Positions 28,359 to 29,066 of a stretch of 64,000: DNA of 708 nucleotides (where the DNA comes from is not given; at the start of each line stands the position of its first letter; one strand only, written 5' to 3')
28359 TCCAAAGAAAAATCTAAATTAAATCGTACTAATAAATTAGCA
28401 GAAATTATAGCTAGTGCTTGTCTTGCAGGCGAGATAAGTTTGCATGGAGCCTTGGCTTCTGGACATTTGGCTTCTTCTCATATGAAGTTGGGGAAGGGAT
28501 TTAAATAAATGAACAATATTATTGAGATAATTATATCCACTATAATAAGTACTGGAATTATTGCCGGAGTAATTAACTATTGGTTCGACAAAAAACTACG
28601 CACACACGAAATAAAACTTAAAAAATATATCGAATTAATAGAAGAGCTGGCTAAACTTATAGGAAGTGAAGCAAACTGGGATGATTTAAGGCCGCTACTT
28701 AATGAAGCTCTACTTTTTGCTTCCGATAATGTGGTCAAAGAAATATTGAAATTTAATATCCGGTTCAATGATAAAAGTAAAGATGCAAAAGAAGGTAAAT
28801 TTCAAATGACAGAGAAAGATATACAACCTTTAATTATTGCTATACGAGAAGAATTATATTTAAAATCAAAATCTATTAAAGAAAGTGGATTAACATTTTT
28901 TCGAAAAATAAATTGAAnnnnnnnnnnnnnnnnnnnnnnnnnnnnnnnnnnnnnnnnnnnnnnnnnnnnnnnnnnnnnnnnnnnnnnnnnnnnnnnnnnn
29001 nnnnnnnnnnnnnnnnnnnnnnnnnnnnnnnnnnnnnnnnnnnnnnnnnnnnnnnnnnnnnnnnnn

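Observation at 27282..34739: Archaeal-style mevalonate module (HMGR, HMGS, archaeal thiolase, DUF35) in a bacterium, with an inserted unknown gene and a REP palindrome inside the operon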

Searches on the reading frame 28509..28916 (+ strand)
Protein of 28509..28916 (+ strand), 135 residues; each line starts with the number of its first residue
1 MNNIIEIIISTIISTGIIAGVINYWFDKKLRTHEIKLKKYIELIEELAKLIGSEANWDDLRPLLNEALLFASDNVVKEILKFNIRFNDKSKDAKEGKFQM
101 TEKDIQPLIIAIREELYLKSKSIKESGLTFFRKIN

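Call 3: search_protein_families(library=pfam, proteins=[window:28509-28916:+], max_evalue=0.01)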
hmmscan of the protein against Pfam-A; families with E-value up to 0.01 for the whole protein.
window:28509-28916:+ (135 aa): 0 families

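Call 4: search_protein_families(library=ncbifam, proteins=[window:28509-28916:+], max_evalue=0.01)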
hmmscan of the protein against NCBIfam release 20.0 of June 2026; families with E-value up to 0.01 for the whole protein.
window:28509-28916:+ (135 aa): 0 families

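Call 32: find_homologous_proteins(query=window:28509-28916:+, max_evalue=0.01)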
Query window:28509-28916:+ (135 aa): 41 proteins with E <= 0.01 among 136 candidates.
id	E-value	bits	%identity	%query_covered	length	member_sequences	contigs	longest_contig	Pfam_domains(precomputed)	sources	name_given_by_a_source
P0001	3.1e-78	278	100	100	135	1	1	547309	-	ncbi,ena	-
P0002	2.2e-62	227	83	100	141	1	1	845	-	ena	-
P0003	4.7e-57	210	73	85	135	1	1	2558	-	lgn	-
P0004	3.1e-49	185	66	97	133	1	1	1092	-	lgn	-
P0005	7.9e-49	183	63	97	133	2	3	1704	-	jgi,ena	-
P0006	1.9e-48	182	66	97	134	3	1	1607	-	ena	-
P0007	2.9e-48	181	66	88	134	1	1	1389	-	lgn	-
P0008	5.5e-48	181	64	97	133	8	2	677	-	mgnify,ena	mgnify:CR=1 FL=1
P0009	4.7e-47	178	65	88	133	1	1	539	-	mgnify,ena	mgnify:CR=1 FL=1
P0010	8.0e-47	177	64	97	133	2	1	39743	-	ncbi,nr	ncbi:MAG: hypothetical protein Q7R73_02100 [bacterium]|nr:hypothetical protein [bacterium]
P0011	1.1e-46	176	64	97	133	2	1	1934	-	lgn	-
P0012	2.8e-46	175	61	97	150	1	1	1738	-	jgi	-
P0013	3.2e-46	175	62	97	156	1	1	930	-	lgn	-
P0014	3.3e-46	175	61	97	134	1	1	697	-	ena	-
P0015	7.2e-46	174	63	99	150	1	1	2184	-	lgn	-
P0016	8.7e-46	173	68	89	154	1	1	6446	-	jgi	jgi:hypothetical protein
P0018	4.0e-45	171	64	97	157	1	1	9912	-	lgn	-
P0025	3.8e-42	162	60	98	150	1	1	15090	-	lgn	-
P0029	1.6e-41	160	62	97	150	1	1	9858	-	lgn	-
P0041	4.2e-26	110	62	69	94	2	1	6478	-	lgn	-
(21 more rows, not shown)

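Call 33: search_protein_families(library=phrogs, proteins=[window:28509-28916:+], max_evalue=0.1)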
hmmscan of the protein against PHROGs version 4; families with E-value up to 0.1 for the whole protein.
window:28509-28916:+ (135 aa): 2 families
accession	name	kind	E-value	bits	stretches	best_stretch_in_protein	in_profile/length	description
phrog_27120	-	unknown function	0.03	15.5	1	24-56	24-56/94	-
phrog_20030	-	unknown function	0.03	15.2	1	8-62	54-107/162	-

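Call 34: find_encoding_contigs(protein=P0010, flank=8000, max_places=2)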
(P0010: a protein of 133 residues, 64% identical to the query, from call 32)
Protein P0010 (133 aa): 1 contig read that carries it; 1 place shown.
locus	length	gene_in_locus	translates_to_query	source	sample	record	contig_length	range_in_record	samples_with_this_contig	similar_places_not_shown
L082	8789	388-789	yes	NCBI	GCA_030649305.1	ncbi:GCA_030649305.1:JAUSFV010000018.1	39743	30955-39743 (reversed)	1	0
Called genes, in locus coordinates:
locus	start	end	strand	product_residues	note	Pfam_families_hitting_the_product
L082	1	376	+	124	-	?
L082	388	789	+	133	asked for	-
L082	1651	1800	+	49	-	PF06348:DUF1059 (weak)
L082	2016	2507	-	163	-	PF03061:4HBT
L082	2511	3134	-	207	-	-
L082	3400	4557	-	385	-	PF00578:AhpC-TSA, PF08534:Redoxin, PF13905:Thioredoxin_8, PF17991:Thioredoxin_10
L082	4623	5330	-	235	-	PF02683:DsbD_TM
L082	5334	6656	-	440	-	PF07731:Cu-oxidase_2 (faint), PF00127:Copper-bind (weak), PF13473:Cupredoxin_1, PF00578:AhpC-TSA, PF00085:Thioredoxin, PF13098:Thioredoxin_2 (weak)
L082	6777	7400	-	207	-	PF00011:HSP20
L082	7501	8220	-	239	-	PF13367:PrsW-protease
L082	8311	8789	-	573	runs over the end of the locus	PF01471:PG_binding_1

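Call 35: find_encoding_contigs(protein=P0025, flank=8000, max_places=2)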
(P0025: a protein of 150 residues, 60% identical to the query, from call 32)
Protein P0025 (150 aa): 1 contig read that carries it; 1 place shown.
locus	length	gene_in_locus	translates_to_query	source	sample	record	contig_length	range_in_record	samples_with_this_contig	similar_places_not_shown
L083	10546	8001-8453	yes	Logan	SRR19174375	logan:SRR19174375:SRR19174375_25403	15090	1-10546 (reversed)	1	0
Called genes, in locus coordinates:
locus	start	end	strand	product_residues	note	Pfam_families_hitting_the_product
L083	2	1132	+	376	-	PF01594:AI-2E_transport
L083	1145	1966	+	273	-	PF00395:SLH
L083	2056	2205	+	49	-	-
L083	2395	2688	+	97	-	-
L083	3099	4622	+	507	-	PF12072:RNase_Y_N, PF00013:KH_1 (weak), PF08668:HDOD (faint), PF01966:HD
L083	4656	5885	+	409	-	PF00395:SLH (faint)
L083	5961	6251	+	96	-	PF00166:Cpn10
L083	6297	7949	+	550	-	PF00118:Cpn60_TCP1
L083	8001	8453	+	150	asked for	-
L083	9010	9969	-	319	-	PF01582:TIR, PF08357:SEFIR (weak), PF13676:TIR_2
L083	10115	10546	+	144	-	?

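Call 36: find_encoding_contigs(protein=P0018, flank=8000, max_places=2)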
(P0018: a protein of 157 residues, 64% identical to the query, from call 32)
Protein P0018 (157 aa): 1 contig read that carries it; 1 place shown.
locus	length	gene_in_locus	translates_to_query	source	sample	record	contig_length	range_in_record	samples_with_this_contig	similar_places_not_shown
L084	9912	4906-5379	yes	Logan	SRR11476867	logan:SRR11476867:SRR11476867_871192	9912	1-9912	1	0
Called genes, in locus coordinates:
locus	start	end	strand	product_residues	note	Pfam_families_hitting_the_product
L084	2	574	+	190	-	?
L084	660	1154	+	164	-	PF20803:PaaX_M, PF09827:CRISPR_Cas2 (weak)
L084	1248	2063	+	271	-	PF01370:Epimerase, PF04321:RmlD_sub_bind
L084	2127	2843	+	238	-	PF00483:NTP_transferase, PF12804:NTP_transf_3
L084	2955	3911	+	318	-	-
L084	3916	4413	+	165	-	PF01936:NYN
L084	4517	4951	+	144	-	-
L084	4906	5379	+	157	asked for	-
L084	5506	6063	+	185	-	PF06821:Ser_hydrolase (weak)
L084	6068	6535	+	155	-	PF13489:Methyltransf_23, PF08241:Methyltransf_11 (weak), PF08242:Methyltransf_12 (weak), PF13847:Methyltransf_31 (weak)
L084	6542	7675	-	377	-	PF00188:CAP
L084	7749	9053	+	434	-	PF04203:Sortase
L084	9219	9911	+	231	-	?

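Call 61: predict_structure(alignment_id=A2)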
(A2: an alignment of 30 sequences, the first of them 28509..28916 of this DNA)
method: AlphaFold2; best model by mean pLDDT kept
length: 135 residues; sequences in the alignment: 30
mean_pLDDT: 87.0   pTM: 0.73
mean pLDDT of the five models: 87.0, 86.5, 83.8, 83.7, 81.2
residues with pLDDT >= 90: 75; 70-90: 52; 50-70: 8; < 50: 0
segments of 3 or more residues with pLDDT < 50: none
pLDDT, mean of each block of 10 residues (from residue 1): 76 73 78 91 94 86 96 98 92 72 95 94 94 74
secondary structure, 60 per line:
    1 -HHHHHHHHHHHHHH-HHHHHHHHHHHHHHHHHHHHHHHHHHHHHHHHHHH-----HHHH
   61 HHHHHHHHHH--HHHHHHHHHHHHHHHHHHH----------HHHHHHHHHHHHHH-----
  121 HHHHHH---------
elements in order: H2-15 H17-51 H57-70 H73-91 H102-115 H121-126

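Call 65: fold_search(model_id=the predicted structure, library=pdb)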
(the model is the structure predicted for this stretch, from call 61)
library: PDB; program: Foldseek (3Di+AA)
matches with E <= 10: 81; with E <= 0.001: 0
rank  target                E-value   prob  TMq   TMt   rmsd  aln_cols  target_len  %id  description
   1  1wat_B                3.6e-01  0.44  0.29  0.28  11.6       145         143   17  THE THREE-DIMENSIONAL STRUCTURE OF THE LIGAND-BINDING DOMAIN OF A WILD-TYPE BACTERIAL CHEMOTAXIS RECEPTOR (released 1994-12-20)
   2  8fjg                  4.4e-01  0.44  0.30  0.36   8.0       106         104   24  The two-repeat design H12 (released 2023-09-27)
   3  6gcv_C                1.6e+00  0.23  0.27  0.29   7.2       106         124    7  Ligand binding domain (LBD) of the p. aeruginosa nitrate receptor McpN (released 2018-09-19)
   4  6gcv_A                1.6e+00  0.20  0.30  0.32   8.3       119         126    6  Ligand binding domain (LBD) of the p. aeruginosa nitrate receptor McpN (released 2018-09-19)
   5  4llc_A                2.0e+00  0.25  0.36  0.38   8.0       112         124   11  The crystal structure of R60E mutant of the histidine kinase (KinB) sensor domain from Pseudomonas aeruginosa PA01 (released 2013-08-07)
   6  1yvi_A                2.1e+00  0.44  0.39  0.38   4.2        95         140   16  X-RAY STRUCTURE OF PUTATIVE HISTIDINE-CONTAINING PHOSPHOTRANSFER PROTEIN FROM RICE, AK104879 (released 2005-02-22)
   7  9had_C                2.1e+00  0.30  0.37  0.43   7.3       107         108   13  Der f 21 dust mite allergen with computationally designed DerF21_b10 binder (released 2024-12-18)
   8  6gcv_B                2.1e+00  0.18  0.27  0.29   7.2       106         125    7  Ligand binding domain (LBD) of the p. aeruginosa nitrate receptor McpN (released 2018-09-19)
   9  8i8c_K                2.2e+00  0.16  0.32  0.22   7.5       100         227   20  Plug structure of the Autographa californica multiple nucleopolyhedrovirus (AcMNPV) (released 2023-12-13)
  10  8gji_A                2.6e+00  0.14  0.26  0.21  16.2        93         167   15  De novo design of high-affinity protein binders to bioactive helical peptides (released 2024-01-10)
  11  9h6e_A                2.7e+00  0.35  0.43  0.39  13.9       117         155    9  Complex of Histidine-containing phosphotransfer 1 (AHP1) and Response regulator 1 (ARR1) from A. thaliana (released 2025-03-26)
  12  3lg7_C                2.9e+00  0.10  0.24  0.26  17.8       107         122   16  Crystal structure of HIV epitope-scaffold 4E10_S0_1EZ3A_002_C (released 2010-09-22)
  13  1was                  3.0e+00  0.10  0.26  0.25  10.6       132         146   16  THE THREE-DIMENSIONAL STRUCTURE OF THE LIGAND-BINDING DOMAIN OF A WILD-TYPE BACTERIAL CHEMOTAXIS RECEPTOR (released 1994-12-20)
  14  4z1m_B                3.0e+00  0.08  0.19  0.07   9.4        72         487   17  Bovine F1-ATPase inhibited by three copies of the inhibitor protein IF1 crystallised in the presence of thiophosphate. (released 2015-05-06)
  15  3ha4_A                3.2e+00  0.11  0.29  0.30   9.9       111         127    9  Crystal structure of the type one membrane protein MIX1 from Leishmania (released 2010-05-05)
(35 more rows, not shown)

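Call 72: find_encoding_contigs(protein=P0029, flank=6000, max_places=2)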
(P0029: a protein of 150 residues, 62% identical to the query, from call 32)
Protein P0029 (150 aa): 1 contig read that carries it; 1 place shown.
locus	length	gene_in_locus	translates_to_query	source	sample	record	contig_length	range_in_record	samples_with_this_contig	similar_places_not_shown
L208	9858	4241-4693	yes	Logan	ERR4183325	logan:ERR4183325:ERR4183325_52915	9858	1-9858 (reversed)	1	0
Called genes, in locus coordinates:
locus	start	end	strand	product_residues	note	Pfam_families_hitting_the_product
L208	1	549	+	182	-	?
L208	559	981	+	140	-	PF00293:NUDIX, PF14815:NUDIX_4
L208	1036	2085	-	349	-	PF04055:Radical_SAM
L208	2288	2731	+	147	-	PF00731:AIRC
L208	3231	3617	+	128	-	PF01741:MscL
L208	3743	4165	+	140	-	-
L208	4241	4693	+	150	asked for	-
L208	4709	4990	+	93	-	-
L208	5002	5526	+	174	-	-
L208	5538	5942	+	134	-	PF01850:PIN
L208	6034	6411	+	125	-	-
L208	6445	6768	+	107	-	-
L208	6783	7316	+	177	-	-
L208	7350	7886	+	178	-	PF01327:Pep_deformylase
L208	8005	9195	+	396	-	PF13439:Glyco_transf_4, PF00534:Glycos_transf_1, PF13692:Glyco_trans_1_4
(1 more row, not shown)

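Call 73: find_encoding_contigs(protein=P0016, flank=6000, max_places=2)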
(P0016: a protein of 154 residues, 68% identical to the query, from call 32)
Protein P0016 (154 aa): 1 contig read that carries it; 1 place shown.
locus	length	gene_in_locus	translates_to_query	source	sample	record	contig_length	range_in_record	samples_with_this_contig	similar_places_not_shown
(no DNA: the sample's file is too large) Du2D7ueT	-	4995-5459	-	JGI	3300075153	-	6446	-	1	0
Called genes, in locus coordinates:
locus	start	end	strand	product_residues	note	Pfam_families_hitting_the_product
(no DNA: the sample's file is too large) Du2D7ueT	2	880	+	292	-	?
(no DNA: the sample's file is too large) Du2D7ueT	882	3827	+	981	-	PF04607:RelA_SpoT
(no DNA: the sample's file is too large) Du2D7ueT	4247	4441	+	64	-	-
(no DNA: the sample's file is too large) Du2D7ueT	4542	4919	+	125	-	-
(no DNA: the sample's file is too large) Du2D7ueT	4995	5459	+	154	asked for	-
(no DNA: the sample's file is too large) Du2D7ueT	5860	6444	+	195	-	?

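Call 74: find_encoding_contigs(protein=P0041, flank=6000, max_places=2)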
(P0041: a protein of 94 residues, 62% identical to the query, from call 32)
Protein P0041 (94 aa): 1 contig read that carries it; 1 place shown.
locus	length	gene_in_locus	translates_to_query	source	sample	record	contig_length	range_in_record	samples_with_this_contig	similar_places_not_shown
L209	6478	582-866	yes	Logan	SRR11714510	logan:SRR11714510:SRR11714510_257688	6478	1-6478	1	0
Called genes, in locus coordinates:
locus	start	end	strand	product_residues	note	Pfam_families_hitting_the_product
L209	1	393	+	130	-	?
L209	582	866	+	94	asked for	-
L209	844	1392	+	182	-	-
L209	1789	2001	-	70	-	-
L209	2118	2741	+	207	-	PF01865:PhoU_div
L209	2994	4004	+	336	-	PF01384:PHO4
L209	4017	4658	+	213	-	PF02397:Bac_transf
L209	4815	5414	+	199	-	PF09335:VTT_dom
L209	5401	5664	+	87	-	-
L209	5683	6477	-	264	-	?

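Call 76: search_protein_families(library=padloc, proteins=[window:28509-28916:+], max_evalue=0.01)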
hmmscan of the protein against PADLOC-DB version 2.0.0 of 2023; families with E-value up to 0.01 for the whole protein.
window:28509-28916:+ (135 aa): 0 families
